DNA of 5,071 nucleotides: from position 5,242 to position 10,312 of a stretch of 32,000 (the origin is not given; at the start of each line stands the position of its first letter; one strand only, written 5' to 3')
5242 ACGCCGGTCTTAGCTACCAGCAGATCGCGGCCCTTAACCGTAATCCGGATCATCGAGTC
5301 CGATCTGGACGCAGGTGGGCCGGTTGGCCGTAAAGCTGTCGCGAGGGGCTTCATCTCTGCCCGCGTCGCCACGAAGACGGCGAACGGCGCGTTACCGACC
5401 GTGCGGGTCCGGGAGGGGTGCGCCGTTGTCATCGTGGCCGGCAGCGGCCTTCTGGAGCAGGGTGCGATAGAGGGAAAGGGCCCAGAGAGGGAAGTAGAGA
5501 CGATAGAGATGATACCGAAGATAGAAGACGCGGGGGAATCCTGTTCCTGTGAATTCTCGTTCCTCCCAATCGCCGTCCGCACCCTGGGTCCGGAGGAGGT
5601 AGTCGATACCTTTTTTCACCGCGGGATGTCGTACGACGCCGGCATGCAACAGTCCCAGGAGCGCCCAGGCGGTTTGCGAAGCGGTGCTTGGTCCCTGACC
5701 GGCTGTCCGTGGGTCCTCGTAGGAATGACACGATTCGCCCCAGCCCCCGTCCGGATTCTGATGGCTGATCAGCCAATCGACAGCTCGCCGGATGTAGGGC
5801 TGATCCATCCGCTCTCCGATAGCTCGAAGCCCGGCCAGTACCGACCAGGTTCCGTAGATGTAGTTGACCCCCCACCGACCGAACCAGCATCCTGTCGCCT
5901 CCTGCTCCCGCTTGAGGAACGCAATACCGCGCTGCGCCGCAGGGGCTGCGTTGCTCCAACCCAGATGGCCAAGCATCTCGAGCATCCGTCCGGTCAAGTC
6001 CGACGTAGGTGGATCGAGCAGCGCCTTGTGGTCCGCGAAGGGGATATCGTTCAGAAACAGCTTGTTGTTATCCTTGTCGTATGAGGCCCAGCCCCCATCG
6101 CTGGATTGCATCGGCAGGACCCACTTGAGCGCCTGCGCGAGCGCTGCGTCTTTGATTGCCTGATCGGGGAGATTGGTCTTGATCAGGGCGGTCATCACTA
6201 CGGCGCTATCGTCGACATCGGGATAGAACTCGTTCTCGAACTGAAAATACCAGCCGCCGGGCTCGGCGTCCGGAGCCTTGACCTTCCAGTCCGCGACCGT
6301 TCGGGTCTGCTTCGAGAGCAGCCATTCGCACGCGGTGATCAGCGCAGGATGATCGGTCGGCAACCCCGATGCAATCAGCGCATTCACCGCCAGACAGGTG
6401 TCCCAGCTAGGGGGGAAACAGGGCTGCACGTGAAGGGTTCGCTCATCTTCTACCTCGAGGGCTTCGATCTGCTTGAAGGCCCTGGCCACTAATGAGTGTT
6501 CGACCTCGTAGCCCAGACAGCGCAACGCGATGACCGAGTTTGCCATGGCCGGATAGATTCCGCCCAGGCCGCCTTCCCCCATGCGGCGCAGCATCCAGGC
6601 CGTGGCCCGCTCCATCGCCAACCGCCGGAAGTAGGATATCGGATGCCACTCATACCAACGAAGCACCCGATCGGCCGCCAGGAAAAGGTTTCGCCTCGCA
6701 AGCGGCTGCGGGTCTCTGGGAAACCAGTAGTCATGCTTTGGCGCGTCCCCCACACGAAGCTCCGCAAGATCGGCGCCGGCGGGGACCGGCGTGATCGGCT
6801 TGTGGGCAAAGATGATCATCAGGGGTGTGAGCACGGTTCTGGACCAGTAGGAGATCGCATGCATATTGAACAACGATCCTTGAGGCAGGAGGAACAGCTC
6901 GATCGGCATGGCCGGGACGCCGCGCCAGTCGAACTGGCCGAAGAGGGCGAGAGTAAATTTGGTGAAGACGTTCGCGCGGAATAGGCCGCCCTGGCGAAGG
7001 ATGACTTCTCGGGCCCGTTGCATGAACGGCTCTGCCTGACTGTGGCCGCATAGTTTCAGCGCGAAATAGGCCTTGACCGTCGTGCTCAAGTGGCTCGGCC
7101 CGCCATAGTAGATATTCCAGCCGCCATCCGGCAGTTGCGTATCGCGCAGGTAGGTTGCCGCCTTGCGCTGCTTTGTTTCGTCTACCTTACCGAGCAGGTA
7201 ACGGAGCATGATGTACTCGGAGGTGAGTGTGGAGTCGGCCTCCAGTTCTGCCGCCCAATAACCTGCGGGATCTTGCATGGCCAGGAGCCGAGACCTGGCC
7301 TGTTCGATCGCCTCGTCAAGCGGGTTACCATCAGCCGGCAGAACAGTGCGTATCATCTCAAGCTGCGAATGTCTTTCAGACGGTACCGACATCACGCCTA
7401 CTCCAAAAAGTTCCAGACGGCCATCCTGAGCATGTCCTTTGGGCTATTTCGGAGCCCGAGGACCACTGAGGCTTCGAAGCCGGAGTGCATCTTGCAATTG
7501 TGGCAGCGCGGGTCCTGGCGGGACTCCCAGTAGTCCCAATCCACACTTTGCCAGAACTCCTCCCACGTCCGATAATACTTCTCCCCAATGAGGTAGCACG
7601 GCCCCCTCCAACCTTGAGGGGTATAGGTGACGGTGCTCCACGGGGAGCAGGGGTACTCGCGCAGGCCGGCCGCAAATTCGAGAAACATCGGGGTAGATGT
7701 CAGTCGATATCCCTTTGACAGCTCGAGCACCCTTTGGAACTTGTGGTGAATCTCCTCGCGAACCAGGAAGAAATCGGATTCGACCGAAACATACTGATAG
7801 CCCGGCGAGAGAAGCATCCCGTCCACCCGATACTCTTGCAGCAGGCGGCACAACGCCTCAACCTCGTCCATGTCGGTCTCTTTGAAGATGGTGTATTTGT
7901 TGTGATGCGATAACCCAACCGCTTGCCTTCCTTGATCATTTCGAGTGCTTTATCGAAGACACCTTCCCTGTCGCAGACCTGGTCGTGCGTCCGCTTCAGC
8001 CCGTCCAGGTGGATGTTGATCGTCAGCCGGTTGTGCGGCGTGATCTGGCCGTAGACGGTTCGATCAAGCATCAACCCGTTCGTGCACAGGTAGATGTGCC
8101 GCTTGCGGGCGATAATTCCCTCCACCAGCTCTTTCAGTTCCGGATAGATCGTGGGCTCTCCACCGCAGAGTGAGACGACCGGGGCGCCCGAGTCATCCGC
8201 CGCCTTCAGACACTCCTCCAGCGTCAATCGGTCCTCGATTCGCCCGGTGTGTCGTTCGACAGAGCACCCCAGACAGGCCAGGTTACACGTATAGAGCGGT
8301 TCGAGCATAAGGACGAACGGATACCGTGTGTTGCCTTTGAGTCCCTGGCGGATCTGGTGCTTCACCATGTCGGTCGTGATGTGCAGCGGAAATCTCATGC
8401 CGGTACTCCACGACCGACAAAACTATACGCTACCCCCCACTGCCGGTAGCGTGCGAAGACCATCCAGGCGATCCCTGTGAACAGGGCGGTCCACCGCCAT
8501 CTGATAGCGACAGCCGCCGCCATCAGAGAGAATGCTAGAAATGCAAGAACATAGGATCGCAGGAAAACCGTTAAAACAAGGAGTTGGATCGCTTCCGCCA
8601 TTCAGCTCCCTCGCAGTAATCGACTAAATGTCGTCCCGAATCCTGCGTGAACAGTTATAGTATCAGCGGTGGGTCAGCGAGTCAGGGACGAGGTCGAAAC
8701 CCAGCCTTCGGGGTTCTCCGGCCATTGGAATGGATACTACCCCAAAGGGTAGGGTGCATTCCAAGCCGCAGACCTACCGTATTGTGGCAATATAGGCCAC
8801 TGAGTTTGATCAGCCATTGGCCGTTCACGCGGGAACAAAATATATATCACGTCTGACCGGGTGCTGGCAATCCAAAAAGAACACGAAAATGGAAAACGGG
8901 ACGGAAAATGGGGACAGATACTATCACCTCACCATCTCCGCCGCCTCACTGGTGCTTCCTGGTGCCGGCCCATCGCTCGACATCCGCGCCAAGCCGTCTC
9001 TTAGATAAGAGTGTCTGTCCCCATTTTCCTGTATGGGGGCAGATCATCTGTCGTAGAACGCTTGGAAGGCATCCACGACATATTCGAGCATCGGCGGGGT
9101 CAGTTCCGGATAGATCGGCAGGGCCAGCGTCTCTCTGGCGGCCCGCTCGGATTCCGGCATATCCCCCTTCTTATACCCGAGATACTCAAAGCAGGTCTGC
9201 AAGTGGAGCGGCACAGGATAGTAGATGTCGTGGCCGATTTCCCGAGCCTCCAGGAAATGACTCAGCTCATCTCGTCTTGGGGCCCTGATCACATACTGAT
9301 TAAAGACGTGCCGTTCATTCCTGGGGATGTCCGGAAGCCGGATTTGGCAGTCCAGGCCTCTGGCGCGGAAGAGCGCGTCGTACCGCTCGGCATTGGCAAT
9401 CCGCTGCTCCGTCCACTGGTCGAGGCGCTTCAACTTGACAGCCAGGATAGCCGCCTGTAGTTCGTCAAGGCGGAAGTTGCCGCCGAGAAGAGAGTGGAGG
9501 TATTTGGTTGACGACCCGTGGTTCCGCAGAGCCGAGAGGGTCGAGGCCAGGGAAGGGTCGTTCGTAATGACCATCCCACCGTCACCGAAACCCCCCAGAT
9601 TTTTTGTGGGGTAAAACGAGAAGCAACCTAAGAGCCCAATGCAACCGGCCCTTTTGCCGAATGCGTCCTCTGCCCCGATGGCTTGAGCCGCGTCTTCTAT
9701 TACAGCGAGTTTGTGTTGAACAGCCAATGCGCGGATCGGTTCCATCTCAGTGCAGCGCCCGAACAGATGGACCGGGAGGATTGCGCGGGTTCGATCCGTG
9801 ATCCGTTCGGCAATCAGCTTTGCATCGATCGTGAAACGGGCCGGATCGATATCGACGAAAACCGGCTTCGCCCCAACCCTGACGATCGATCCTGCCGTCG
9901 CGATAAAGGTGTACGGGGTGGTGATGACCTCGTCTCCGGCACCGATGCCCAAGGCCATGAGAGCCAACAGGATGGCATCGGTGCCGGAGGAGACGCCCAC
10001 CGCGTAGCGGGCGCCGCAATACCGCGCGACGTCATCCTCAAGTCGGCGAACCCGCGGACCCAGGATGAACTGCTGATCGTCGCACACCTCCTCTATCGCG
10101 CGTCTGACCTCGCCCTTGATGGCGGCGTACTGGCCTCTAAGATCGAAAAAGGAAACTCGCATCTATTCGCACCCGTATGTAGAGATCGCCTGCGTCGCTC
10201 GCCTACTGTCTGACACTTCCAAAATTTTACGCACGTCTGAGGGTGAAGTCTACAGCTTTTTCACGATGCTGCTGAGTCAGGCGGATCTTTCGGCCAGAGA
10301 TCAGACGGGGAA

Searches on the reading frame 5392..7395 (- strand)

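Call 7: search_protein_families(library=ncbifam, proteins=[window:5392-7395:-], max_evalue=0.00001)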
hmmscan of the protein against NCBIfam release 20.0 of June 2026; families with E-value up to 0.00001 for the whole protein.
window:5392-7395:- (667 aa): 5 families
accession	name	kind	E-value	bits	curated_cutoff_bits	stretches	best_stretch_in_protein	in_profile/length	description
TIGR01507.1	hopene_cyclase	equivalog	3.7e-234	778.8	431.1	1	26-646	17-636/640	squalene--hopene cyclase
TIGR01787.1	squalene_cyclas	subfamily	7.8e-184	612.7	322.7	1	29-644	1-621/622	squalene/oxidosqualene cyclases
TIGR03463.1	osq_cycl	subfamily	5.5e-85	285.9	851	1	36-643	3-634/634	2,3-oxidosqualene cyclase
TIGR04277.1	squa_tetra_cyc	equivalog_domain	1.6e-59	202.1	500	2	380-644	350-621/624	tetrahymanol synthase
NF053823.1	SCO2321_fam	equivalog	3.1e-15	56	300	0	521-561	109-147/405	SCO2321 family membrane protein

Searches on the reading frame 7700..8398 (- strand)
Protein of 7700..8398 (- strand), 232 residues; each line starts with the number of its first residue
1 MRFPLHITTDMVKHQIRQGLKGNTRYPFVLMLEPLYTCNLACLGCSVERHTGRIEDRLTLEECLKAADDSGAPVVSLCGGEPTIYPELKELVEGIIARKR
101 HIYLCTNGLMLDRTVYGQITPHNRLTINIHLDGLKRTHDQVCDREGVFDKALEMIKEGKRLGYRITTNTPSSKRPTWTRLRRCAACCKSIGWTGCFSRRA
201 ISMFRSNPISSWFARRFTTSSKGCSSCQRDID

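Call 7: search_protein_families(library=ncbifam, proteins=[window:7700-8398:-], max_evalue=0.00001)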
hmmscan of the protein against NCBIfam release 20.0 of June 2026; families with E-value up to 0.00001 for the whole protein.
window:7700-8398:- (232 aa): 35 families (the best 25 are shown)
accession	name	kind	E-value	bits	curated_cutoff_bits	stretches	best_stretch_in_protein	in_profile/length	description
TIGR03470.1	HpnH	equivalog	6.3e-59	199.5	225.05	1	1-174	1-174/318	adenosyl-hopene transferase HpnH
TIGR04054.1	rSAM_NirJ1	equivalog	1.7e-18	66.4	650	1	30-168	38-183/387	putative heme d1 biosynthesis radical SAM protein NirJ1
TIGR04546.1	rSAM_ahbC_deAc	equivalog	4e-15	55.5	650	1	36-168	47-186/390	12,18-didecarboxysiroheme deacetylase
TIGR03961.1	rSAM_PTO1314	hypoth_equivalog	6e-14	52.1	306.05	1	12-160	5-153/332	PTO1314 family radical SAM protein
TIGR04051.1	rSAM_NirJ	equivalog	1.1e-13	50.9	515.45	1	35-166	9-143/354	heme d1 biosynthesis radical SAM protein NirJ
TIGR02666.1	moaA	equivalog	1.8e-13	50.2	284.05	1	37-169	19-162/336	GTP 3',8-cyclase MoaA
TIGR03962.1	mycofact_rSAM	equivalog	2.1e-13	50.2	265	1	25-157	9-143/339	mycofactocin radical SAM maturase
TIGR04053.2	TIGR04053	equivalog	4.9e-13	49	395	1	25-173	5-160/366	TIGR04053 family radical SAM/SPASM domain-containing protein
TIGR04545.1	rSAM_ahbD_hemeb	equivalog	6.8e-12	45.5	500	1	36-191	8-166/339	heme b synthase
TIGR03913.1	rad_SAM_trio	equivalog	8.4e-12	44.2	591.75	1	30-169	21-162/477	GDL motif peptide-associated radical SAM/SPASM maturase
TIGR04347.1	pseudo_SAM_Halo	equivalog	1.2e-11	44.5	525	1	23-161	34-174/390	TIGR04347 family pseudo-SAM/SPASM protein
TIGR02668.1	moaA_archaeal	equivalog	3e-11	42.9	325.25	1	37-163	19-148/303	GTP 3',8-cyclase MoaA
TIGR04250.1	SCM_rSAM_ScmE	equivalog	3.4e-11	42.7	400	1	37-160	12-139/358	SynChlorMet cassette radical SAM/SPASM protein ScmE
TIGR04167.1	rSAM_SeCys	equivalog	3.7e-11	42.8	300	1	35-167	15-152/303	arsenosugar biosynthesis radical SAM (seleno)protein ArsS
NF001199.0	PRK00164.2-1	equivalog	9.3e-11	41.4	231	1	37-162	21-149/308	GTP 3',8-cyclase MoaA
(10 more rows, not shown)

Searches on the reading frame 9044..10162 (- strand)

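Call 7: search_protein_families(library=ncbifam, proteins=[window:9044-10162:-], max_evalue=0.00001)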
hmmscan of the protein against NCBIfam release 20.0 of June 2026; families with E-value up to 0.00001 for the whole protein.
window:9044-10162:- (372 aa): 10 families
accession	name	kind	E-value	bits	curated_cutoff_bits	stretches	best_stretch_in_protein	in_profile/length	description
TIGR03588.1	PseC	equivalog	6.9e-72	242.4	423.5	1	21-367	15-377/380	UDP-4-amino-4,6-dideoxy-N-acetyl-beta-L-altrosamine transaminase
NF008687.0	PRK11706.1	equivalog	3.8e-67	226.7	375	1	39-370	34-374/375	dTDP-4-amino-4,6-dideoxygalactose transaminase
NF008658.2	PRK11658.1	equivalog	5.3e-59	199.8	631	1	15-368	12-375/379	UDP-4-amino-4-deoxy-L-arabinose aminotransferase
TIGR02379.1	ECA_wecE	subfamily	8.5e-56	189.3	434.85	1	35-370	30-375/376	dTDP-4-amino-4,6-dideoxy-D-glucose transaminase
TIGR04181.1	NHT_00031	hypoth_equivalog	4.4e-55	187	420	1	30-349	22-357/359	LegC family aminotransferase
TIGR04427.1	PLP_DesI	equivalog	6.8e-51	173.6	650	1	35-354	51-367/390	dTDP-4-dehydro-6-deoxyglucose aminotransferase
NF011936.0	PRK15407.1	equivalog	1.2e-49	169.2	423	2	29-216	58-251/440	lipopolysaccharide biosynthesis protein RfbH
NF006488.0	PRK08912.1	equivalog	1.1e-07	31.1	498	1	57-130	92-165/387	aminotransferase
NF006569.0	PRK09082.1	subfamily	2.6e-07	30.1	420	1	53-129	92-168/386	methionine aminotransferase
NF005817.0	PRK07683.1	equivalog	7.9e-06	24.8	575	0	61-129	99-166/387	aminotransferase A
